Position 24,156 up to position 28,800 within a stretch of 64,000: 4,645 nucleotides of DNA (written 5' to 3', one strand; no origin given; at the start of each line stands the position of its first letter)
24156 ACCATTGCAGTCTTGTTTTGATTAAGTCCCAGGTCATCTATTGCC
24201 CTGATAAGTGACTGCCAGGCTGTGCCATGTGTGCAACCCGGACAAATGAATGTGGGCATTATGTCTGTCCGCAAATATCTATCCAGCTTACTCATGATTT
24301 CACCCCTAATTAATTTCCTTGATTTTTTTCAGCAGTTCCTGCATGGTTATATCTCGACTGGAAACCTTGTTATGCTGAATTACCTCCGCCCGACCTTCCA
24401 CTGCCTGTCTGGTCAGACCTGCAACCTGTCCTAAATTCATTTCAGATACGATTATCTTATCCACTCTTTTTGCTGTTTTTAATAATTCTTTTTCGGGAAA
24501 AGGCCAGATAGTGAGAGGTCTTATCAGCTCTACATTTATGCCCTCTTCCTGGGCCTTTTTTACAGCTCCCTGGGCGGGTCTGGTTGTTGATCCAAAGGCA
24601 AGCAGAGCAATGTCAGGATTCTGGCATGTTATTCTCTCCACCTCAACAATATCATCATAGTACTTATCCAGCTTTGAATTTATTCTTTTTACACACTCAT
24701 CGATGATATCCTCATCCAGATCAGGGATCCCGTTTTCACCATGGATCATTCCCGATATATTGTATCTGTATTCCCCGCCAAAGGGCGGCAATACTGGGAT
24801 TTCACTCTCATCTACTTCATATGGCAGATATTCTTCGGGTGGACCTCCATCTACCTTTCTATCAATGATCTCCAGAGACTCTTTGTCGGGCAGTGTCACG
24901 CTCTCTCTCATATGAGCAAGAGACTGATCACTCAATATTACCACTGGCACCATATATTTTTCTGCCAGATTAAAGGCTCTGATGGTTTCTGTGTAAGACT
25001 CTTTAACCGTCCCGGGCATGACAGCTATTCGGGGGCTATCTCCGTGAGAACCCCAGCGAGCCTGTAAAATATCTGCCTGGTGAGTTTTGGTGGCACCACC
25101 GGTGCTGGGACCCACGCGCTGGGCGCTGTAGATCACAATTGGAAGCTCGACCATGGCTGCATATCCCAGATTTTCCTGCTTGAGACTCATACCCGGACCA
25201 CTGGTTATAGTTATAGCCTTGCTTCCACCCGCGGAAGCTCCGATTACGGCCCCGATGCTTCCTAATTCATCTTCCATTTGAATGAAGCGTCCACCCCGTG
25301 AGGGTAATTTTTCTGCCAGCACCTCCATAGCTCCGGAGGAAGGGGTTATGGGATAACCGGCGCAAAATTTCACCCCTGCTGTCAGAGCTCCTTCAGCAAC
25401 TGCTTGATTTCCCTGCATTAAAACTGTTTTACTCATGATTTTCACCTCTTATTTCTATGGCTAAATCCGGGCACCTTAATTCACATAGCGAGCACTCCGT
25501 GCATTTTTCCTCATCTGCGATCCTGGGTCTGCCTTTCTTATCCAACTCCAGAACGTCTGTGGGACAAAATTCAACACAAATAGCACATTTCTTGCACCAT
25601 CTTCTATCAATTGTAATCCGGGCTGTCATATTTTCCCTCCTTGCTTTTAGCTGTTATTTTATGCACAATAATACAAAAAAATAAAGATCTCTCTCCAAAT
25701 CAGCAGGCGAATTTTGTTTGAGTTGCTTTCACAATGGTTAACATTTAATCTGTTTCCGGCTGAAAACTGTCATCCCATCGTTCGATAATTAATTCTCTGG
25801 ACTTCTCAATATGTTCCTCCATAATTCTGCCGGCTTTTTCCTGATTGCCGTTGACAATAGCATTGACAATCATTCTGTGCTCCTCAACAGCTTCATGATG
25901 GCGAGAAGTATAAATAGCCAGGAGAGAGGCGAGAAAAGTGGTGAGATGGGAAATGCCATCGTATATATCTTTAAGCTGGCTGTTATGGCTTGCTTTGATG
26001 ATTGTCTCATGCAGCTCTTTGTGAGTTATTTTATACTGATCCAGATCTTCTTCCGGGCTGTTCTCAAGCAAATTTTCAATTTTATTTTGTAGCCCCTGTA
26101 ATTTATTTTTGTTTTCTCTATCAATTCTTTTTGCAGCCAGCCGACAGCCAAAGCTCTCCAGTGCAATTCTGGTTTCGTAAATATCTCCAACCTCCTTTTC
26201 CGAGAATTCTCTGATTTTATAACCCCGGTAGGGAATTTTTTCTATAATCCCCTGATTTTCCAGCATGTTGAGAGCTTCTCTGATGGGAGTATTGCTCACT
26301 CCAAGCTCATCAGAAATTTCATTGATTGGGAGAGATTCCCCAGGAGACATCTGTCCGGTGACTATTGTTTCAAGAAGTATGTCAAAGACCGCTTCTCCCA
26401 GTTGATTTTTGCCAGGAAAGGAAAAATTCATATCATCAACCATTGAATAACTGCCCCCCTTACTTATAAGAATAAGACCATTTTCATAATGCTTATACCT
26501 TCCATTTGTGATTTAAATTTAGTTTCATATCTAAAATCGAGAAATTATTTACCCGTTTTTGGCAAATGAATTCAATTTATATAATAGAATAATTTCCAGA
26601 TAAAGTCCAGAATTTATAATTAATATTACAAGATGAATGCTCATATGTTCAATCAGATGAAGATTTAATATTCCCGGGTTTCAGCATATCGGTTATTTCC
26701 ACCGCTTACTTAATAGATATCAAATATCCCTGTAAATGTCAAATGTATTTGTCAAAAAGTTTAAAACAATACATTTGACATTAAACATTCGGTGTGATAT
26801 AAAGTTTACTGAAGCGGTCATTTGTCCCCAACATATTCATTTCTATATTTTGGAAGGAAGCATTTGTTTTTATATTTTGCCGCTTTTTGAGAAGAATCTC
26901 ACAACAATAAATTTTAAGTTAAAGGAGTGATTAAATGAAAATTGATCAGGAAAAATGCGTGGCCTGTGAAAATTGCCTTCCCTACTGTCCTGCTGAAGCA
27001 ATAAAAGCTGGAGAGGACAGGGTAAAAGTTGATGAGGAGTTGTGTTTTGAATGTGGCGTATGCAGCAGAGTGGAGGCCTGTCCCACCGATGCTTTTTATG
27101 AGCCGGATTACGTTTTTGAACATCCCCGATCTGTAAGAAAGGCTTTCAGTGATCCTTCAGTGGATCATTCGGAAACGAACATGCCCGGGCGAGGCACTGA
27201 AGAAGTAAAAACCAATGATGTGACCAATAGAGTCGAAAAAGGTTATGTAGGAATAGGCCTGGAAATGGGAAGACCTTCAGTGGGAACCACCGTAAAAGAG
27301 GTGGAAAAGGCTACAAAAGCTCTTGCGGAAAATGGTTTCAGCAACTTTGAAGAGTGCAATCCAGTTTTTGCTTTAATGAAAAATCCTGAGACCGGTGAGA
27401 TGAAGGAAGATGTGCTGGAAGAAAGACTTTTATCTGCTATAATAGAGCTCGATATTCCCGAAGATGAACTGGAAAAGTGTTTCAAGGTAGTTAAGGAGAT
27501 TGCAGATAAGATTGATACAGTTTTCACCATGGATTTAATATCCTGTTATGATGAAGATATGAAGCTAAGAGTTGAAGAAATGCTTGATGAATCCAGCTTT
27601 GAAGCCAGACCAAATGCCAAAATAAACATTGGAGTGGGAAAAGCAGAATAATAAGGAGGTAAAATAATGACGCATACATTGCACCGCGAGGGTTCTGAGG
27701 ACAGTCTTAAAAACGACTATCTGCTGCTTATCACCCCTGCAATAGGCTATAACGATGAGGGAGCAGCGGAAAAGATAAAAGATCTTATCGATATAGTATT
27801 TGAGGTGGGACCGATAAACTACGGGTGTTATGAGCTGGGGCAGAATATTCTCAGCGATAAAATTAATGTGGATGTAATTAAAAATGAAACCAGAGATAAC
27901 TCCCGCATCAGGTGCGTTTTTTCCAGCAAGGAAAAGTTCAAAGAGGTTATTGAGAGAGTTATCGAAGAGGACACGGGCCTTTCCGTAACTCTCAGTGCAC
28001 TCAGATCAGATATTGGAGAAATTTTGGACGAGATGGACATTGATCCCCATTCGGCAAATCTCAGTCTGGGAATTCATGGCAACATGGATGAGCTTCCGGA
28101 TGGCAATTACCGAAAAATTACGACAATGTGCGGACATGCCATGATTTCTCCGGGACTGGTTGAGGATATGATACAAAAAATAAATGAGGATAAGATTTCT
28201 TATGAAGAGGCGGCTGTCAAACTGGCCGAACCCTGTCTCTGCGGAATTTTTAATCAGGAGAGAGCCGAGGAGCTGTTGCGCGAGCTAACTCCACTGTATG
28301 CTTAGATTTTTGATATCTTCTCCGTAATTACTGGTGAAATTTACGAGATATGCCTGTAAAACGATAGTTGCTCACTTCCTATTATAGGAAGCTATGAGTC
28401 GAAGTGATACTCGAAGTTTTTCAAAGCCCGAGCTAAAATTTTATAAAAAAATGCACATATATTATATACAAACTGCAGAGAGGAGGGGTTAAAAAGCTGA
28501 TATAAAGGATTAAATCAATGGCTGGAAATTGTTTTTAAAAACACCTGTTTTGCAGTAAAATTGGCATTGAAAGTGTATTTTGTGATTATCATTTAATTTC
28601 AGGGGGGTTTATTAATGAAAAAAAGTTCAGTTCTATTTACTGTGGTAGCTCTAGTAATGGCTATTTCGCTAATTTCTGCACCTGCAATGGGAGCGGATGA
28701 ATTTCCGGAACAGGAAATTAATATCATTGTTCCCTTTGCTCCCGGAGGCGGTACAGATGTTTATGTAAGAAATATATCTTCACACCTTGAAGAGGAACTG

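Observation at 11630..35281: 24-kb GntR-centred divergent island encoding an unassigned organic-acid catabolic pathway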

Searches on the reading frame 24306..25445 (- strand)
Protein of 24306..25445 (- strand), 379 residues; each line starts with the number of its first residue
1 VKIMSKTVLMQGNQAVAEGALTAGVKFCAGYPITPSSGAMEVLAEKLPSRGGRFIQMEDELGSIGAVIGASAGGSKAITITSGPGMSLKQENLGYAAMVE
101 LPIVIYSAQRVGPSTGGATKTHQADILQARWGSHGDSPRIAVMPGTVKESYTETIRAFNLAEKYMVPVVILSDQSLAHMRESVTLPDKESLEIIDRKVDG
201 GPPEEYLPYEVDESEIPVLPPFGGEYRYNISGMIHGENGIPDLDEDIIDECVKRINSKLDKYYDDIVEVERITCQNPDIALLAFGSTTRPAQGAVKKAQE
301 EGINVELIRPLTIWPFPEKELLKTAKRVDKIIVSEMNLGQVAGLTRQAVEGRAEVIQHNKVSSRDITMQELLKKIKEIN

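Call 4: search_protein_families(library=pfam, proteins=[window:24306-25445:-])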
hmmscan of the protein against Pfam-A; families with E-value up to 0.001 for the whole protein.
window:24306-25445:- (379 aa): 3 families
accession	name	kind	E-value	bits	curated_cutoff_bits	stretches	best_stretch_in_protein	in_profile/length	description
PF01855.24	POR_N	-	8.5e-63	212.6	27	1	18-246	1-224/231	Pyruvate flavodoxin/ferredoxin oxidoreductase, thiamine diP-bdg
PF17147.9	PFOR_II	-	1.5e-15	57.8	27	1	278-370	2-101/102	Pyruvate:ferredoxin oxidoreductase core domain II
PF02780.25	Transketolase_C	-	1.7e-10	41.4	25.9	1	272-337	5-70/124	Transketolase, C-terminal domain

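Call 7: search_protein_families(library=ncbifam, proteins=[window:24306-25445:-], max_evalue=0.00001)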
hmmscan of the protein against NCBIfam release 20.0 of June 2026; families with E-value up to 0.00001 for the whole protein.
window:24306-25445:- (379 aa): 12 families
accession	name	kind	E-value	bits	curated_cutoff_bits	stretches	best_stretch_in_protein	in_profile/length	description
NF006412.0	PRK08659.1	equivalog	2.4e-142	474.6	411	1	4-378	2-376/378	2-oxoacid:acceptor oxidoreductase subunit alpha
NF007206.0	PRK09627.1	equivalog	2.7e-113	378.7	579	1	7-378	3-375/375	2-oxoglutarate synthase subunit alpha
TIGR03710.1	OAFO_sf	subfamily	1.4e-109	367.2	482.75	1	6-375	192-561/561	2-oxoacid:acceptor oxidoreductase subunit alpha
NF005507.0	PRK07119.1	subfamily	3e-80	269.7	399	2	5-194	2-191/352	3-methyl-2-oxobutanoate dehydrogenase subunit VorB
NF041170.1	Oxoac_fdxalpha_Archa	equivalog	6.3e-74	249.4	800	1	5-378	233-622/636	2-oxoacid:ferredoxin oxidoreductase subunit alpha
NF040682.1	PorA_Arch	equivalog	2e-29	102.7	550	1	7-339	3-323/387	pyruvate synthase subunit PorA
NF006232.0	PRK08366.1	equivalog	6.7e-26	90.8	646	1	9-338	9-325/394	2-ketoisovalerate ferredoxin oxidoreductase subunit alpha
NF006233.0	PRK08367.1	equivalog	2.2e-23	82.7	625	1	8-339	5-324/394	pyruvate ferredoxin oxidoreductase subunit alpha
NF007201.0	PRK09622.1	equivalog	3.3e-21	75.7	590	1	9-175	12-174/405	2-oxoacid:ferredoxin oxidoreductase subunit alpha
NF045764.1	PhenlGlyoxDHPadG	equivalog_domain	2.4e-20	72.4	700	2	6-191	1-185/398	NADH-dependent phenylglyoxylate dehydrogenase subunit alpha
TIGR03336.1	IOR_alpha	equivalog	6.8e-15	54.4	650.9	1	8-187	3-176/595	indolepyruvate ferredoxin oxidoreductase subunit alpha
NF045791.1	OxalOxredalpha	equivalog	2.3e-12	46.7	500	1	5-339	2-326/395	oxalate oxidoreductase subunit alpha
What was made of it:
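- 24306..25445 (-): 2-oxoacid:ferredoxin oxidoreductase alpha subunit. NF006412, 475 bits vs cutoff 411 (call 7)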

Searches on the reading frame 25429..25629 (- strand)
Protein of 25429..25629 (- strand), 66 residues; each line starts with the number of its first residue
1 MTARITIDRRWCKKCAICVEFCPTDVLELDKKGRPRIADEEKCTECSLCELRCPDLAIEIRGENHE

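Call 38: search_protein_families(library=ncbifam, proteins=[window:25429-25629:-], max_evalue=0.00001)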
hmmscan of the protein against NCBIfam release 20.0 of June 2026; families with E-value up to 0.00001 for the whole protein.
window:25429-25629:- (66 aa): 33 families (the best 25 are shown)
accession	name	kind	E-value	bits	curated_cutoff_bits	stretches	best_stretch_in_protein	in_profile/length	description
NF042987.1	OGOR_delta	exception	1.2e-12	47.8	125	1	3-61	24-88/89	2-oxoglutarate ferredoxin oxidoreductase subunit delta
NF040864.1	HgcB_ferredoxin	equivalog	2.1e-11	43.5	99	1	5-61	9-64/93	mercury methylation ferredoxin HgcB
TIGR02179.1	PorD_KorD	subfamily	3.2e-11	43.2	60.05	0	37-63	21-47/78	2-oxoacid:acceptor oxidoreductase, delta subunit, pyruvate/2-ketoisovalerate family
NF007205.0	PRK09626.1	equivalog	6.7e-11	42.1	93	1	5-60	12-73/105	2-oxoglutarate-acceptor oxidoreductase subunit OorD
NF043039.1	HgcAB_like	equivalog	9.6e-11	41.9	285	1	3-58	293-349/350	HgcAB-like fusion protein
NF040684.1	PorD_Arch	equivalog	6.4e-10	39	120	0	37-63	28-54/85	pyruvate synthase subunit PorD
NF038196.1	ferrodoxin_EFR1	subfamily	5.3e-09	36.5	75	1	6-62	181-233/242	EFR1 family ferrodoxin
TIGR04395.1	cutC_activ_rSAM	equivalog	8.3e-09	35.1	360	1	5-64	49-109/309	choline TMA-lyase-activating enzyme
NF007204.0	PRK09625.1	equivalog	3.3e-08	33.6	125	0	6-26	85-105/133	pyruvate flavodoxin oxidoreductase subunit delta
NF042909.1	FMH_DH_FwdF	exception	4.2e-08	32.7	375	1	3-60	131-197/336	tungsten-dependent formylmethanofuran dehydrogenase subunit FwdF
NF007202.0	PRK09623.1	equivalog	4.4e-08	33.4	166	0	5-31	76-102/105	3-methyl-2-oxobutanoate dehydrogenase subunit delta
NF045874.1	Vhu_polyferre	exception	2.1e-07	30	600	1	7-60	193-245/381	F420-non-reducing hydrogenase associated-polyferredoxin VhuB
TIGR01971.1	NuoI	subfamily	3e-07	30.1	113.05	0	4-31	75-102/121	NADH-quinone oxidoreductase, chain I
NF007203.0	PRK09624.1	equivalog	4.3e-07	30.1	171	1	7-62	48-102/105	pyuvate ferredoxin oxidoreductase subunit delta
NF045790.1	OxalOxreddelta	equivalog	5.6e-07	29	230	0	34-61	254-280/316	oxalate oxidoreductase subunit delta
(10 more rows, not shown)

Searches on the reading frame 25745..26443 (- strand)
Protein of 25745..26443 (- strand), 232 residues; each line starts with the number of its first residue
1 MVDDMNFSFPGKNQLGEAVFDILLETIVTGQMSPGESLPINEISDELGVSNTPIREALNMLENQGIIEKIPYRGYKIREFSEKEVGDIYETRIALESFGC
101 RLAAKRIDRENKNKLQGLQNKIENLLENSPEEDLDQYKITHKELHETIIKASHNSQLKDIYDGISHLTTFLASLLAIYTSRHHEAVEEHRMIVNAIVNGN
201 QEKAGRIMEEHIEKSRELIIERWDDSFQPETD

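Call 4: search_protein_families(library=pfam, proteins=[window:25745-26443:-])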
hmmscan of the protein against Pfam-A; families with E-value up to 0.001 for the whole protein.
window:25745-26443:- (232 aa): 5 families
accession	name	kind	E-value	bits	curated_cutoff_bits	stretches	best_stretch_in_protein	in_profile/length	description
PF07729.17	FCD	-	1e-23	84.6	24.3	1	87-213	1-124/125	FCD domain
PF00392.27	GntR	-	4.1e-15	55.6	27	1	17-75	3-62/64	Bacterial regulatory proteins, gntR family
PF13412.12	HTH_24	-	5.7e-06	26.3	21.9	1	38-68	18-48/48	Winged helix-turn-helix DNA-binding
PF08279.18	HTH_11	-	3.3e-05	24.1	25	1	36-76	15-55/55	HTH domain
PF08220.18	HTH_DeoR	-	0.0004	20.5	21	1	37-70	14-47/57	DeoR-like helix-turn-helix domain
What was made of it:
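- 25745..26443 (-): GntR-family regulator with an FCD effector domain; first gene of the minus arm. PF00392 and PF07729 (call 4)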

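Call 7: search_protein_families(library=ncbifam, proteins=[window:25745-26443:-], max_evalue=0.00001)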
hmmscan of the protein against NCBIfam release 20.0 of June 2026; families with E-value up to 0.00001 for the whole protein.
window:25745-26443:- (232 aa): 12 families
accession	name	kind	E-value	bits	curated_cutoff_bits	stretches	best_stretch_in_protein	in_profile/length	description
TIGR03338.1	phnR_burk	equivalog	4.9e-35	121.1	271.5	1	15-217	12-211/212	phosphonate utilization associated transcriptional regulator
NF008576.0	PRK11534.1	equivalog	3.9e-17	62.7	218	1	20-213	13-211/225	DNA-binding transcriptional regulator CsiR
NF003011.0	PRK03837.1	subfamily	7.7e-17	61.7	260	1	81-218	100-232/241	transcriptional regulator NanR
NF007741.0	PRK10421.1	equivalog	7.9e-17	61.5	311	1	87-219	100-233/262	transcriptional regulator LldR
NF008504.0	PRK11414.1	equivalog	1.9e-14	53.9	225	1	23-215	20-211/221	GntR family transcriptional regulator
NF007001.0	PRK09464.1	equivalog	1.6e-13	50.9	330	1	87-222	99-235/254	pyruvate dehydrogenase complex transcriptional repressor PdhR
NF007442.0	PRK09990.1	equivalog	2.1e-13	50.3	301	1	13-221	9-237/256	transcriptional regulator GlcC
NF007588.0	PRK10225.1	equivalog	3.1e-08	33.2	442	1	24-220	19-232/257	Uxu operon transcriptional regulator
NF052282.1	PLP_TF_PdxR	equivalog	9.7e-08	31.5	320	1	17-176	4-148/448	MocR-like pyridoxine biosynthesis transcription factor PdxR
NF007292.0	PRK09764.1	equivalog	7.5e-07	28.6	281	1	19-110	10-96/240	GntR family transcriptional regulator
TIGR02404.1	trehalos_R_Bsub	equivalog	4.8e-06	26.4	211.95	1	19-82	5-69/233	trehalose operon repressor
NF008571.0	PRK11523.1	equivalog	5.6e-06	26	396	0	23-228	17-234/258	transcriptional regulator ExuR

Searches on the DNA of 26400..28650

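Call 66: search_rna_families(source=window, start=26400, end=28650, threshold=evalue, max_evalue=1)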
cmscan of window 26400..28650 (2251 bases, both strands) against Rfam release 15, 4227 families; matches with E-value up to 1: 4.
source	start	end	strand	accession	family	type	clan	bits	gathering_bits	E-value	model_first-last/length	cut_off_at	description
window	26482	26575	+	RF02317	TtnuHACA10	Gene; snRNA; snoRNA; HACA-box;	-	25.9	100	0.9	1-104/104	no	Tetrahymena snoRNA TtnuHACA10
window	26731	26786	+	RF03339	mir-3047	Gene; miRNA;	-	24.7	53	0.067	1-61/61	no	mir-3047 microRNA precursor family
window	26720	26792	-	RF03664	MIR6288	Gene; miRNA;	-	21.3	74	0.52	1-92/92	no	MIR6288 microRNA precursor family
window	26651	26734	-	RF01509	Afu_300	Gene; snRNA; snoRNA; CD-box;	-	20.1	40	0.77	1-91/91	no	A. fumigatus snoRNA Afu_300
